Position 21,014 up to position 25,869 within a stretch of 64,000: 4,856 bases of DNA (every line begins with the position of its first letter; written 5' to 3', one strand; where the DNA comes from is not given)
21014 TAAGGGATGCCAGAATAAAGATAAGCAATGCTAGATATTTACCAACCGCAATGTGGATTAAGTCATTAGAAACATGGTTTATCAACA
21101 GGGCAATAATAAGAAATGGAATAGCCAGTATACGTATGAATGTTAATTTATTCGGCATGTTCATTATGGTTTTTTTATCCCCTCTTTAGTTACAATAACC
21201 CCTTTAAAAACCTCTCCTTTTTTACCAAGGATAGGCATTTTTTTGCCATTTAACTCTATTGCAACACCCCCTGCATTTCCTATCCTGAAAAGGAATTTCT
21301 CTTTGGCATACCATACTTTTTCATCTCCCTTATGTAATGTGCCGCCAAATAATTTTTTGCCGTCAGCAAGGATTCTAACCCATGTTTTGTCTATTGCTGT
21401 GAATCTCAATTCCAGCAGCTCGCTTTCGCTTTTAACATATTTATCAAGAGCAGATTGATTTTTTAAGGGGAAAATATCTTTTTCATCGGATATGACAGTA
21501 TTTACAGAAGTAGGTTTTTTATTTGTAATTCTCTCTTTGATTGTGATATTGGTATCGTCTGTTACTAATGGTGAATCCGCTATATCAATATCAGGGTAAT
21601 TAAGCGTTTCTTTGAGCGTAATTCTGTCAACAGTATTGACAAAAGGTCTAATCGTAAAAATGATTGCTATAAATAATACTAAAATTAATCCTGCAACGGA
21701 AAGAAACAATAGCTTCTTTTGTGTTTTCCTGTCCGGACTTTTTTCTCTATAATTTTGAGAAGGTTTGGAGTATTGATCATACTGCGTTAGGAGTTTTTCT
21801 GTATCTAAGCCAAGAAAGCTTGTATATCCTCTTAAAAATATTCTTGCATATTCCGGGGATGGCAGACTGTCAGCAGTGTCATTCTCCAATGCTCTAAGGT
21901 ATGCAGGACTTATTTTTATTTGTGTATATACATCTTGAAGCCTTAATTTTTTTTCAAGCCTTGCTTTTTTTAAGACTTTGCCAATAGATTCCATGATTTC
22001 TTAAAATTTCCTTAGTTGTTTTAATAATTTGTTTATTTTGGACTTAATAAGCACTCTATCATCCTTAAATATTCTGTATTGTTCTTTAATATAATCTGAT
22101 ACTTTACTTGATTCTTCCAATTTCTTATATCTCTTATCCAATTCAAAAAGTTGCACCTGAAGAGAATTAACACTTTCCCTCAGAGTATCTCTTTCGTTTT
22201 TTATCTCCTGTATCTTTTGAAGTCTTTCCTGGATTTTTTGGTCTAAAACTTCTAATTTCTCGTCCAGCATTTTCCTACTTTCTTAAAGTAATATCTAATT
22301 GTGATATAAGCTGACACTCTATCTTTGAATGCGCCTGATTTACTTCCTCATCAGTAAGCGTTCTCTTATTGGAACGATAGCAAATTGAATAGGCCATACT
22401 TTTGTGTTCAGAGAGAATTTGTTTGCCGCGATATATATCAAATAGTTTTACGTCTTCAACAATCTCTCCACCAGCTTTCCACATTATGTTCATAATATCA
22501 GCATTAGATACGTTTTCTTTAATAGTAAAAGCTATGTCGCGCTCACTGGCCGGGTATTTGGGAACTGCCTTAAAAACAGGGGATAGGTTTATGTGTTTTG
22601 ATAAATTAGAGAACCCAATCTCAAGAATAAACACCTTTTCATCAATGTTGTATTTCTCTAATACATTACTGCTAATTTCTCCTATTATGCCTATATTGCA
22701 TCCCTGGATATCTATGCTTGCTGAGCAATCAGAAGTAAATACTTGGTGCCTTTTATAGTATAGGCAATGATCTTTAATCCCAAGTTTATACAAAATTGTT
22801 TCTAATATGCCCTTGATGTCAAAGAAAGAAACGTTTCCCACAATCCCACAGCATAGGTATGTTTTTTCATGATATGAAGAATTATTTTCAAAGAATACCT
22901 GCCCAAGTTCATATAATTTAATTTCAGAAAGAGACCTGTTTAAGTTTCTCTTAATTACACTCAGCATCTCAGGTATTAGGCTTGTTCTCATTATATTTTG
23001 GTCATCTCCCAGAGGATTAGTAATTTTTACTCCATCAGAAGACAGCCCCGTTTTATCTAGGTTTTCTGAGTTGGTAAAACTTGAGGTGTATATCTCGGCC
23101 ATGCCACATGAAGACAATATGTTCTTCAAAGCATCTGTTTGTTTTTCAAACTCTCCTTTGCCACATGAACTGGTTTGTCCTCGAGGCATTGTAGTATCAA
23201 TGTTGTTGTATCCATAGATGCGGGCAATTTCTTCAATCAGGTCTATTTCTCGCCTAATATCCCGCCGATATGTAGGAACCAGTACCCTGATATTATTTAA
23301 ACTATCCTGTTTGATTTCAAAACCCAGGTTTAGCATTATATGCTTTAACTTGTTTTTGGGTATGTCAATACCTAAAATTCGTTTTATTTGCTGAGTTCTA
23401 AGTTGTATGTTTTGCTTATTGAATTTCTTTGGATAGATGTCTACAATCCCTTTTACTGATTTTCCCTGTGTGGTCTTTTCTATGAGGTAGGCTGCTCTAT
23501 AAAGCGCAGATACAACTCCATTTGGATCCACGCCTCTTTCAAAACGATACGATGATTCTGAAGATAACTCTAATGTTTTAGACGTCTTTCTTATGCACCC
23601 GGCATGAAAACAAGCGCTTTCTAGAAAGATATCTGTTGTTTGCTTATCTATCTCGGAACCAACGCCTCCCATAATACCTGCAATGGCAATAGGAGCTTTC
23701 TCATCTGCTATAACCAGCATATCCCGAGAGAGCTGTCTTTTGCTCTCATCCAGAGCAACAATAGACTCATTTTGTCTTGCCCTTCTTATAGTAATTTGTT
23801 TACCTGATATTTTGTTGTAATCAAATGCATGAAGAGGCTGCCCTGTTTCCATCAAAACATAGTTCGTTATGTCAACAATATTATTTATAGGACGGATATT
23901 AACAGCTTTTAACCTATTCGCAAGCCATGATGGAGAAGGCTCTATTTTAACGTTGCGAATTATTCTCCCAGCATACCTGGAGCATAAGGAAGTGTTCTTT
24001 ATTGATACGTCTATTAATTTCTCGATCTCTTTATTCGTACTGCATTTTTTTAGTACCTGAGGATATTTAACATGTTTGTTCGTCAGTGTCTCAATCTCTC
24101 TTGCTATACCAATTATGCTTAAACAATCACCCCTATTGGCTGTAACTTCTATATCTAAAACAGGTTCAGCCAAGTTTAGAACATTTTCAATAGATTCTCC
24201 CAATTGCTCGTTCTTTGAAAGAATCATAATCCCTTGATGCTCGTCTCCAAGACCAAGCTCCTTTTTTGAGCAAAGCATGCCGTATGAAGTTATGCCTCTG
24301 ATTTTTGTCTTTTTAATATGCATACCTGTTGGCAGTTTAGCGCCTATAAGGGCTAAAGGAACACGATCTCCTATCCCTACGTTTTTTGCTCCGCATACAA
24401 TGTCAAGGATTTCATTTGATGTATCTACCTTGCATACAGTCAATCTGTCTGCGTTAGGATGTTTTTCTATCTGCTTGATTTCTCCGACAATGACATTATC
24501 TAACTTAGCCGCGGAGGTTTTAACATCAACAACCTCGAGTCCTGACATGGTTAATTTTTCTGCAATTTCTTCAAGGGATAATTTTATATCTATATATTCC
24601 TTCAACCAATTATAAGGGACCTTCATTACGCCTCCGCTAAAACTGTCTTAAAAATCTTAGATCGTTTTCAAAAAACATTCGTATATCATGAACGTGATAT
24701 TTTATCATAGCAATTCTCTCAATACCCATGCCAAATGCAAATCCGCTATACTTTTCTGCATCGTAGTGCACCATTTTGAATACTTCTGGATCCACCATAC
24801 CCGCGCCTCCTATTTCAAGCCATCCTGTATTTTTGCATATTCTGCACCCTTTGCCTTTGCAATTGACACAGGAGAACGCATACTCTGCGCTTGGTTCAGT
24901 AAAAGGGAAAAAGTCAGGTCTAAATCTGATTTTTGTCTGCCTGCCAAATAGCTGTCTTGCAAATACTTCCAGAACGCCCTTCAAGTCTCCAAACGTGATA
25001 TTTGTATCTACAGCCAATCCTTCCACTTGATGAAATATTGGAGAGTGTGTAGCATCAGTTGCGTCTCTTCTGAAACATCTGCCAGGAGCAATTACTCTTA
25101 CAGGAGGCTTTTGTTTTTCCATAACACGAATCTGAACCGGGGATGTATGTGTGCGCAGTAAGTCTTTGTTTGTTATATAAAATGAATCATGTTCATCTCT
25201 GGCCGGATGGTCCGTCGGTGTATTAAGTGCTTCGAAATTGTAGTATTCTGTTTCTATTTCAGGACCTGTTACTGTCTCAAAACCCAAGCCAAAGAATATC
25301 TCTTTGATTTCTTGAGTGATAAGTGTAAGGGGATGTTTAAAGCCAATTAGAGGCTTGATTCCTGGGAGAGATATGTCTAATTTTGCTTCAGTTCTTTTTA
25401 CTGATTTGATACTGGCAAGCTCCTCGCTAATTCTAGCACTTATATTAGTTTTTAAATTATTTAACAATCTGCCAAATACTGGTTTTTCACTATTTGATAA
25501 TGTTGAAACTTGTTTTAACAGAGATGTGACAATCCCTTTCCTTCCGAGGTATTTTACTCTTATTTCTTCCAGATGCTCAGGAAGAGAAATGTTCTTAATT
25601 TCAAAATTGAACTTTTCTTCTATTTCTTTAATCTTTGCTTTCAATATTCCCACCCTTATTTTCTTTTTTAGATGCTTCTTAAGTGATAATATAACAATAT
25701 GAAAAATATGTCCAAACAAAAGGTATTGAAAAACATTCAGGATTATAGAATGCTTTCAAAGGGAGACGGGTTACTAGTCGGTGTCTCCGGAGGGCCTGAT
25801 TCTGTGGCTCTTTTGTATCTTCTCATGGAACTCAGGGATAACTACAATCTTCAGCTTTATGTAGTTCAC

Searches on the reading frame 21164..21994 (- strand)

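Call 12: search_protein_families(library=pfam, proteins=[window:21164-21994:-])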
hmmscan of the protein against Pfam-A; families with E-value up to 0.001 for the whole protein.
window:21164-21994:- (276 aa): 4 families
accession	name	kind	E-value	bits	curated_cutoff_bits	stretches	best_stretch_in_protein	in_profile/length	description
PF13413.12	HTH_25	-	2.3e-18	66.2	24.6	1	8-67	2-61/62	Helix-turn-helix domain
PF13464.11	RodZ_C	-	1.8e-17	63.5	23.9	1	197-262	1-68/72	RodZ C-terminal domain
PF12844.13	HTH_19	-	1.8e-06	28.2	30.2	1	5-73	1-63/64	Helix-turn-helix domain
PF01381.28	HTH_3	-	0.00012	22.5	23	1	8-52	1-43/55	Helix-turn-helix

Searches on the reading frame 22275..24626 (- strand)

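Call 12: search_protein_families(library=pfam, proteins=[window:22275-24626:-])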
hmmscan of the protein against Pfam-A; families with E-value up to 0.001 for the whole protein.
window:22275-24626:- (783 aa): 6 families
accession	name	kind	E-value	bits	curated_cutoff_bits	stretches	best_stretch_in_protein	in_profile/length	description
PF03483.22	B3_4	-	3.6e-70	235.5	29.3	1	215-385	2-172/174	B3/4 domain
PF17759.6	tRNA_synthFbeta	-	6e-49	166.9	22.4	1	476-670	1-212/214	Phenylalanyl tRNA synthetase beta chain CLM domain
PF03147.19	FDX-ACB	-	1e-30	106.5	31.1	1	689-782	1-94/94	Ferredoxin-fold anticodon binding domain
PF03484.21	B5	-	7.9e-25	87.3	28.6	1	407-473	1-67/67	tRNA synthetase B5 domain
PF01588.26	tRNA_bind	-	5e-19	68.6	27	1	45-144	1-95/96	Putative tRNA binding domain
PF18262.7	PhetRS_B1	-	3e-05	24.6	26.8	0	152-180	51-79/83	Phe-tRNA synthetase beta subunit B1 domain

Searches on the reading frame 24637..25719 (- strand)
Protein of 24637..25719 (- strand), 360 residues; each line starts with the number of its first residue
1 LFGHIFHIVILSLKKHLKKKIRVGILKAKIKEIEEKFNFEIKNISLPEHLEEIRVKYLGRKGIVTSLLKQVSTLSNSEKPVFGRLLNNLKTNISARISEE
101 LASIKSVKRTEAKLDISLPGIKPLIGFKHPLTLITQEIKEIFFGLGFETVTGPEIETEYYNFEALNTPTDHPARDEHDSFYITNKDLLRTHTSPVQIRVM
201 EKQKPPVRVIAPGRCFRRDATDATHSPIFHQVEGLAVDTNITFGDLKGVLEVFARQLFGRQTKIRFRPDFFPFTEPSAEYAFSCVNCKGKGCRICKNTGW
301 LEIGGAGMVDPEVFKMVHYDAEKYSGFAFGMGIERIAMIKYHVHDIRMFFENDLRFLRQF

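Call 12: search_protein_families(library=pfam, proteins=[window:24637-25719:-])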
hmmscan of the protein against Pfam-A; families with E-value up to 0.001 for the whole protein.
window:24637-25719:- (360 aa): 2 families
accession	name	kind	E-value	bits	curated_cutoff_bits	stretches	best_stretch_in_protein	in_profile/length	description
PF01409.25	tRNA-synt_2d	-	4.4e-104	347.8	19.8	1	114-360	2-246/246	tRNA synthetases class II core domain (F)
PF02912.23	Phe_tRNA-synt_N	-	5.5e-17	61.9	22.3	1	48-108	4-64/69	Aminoacyl tRNA synthetase class II, N-terminal domain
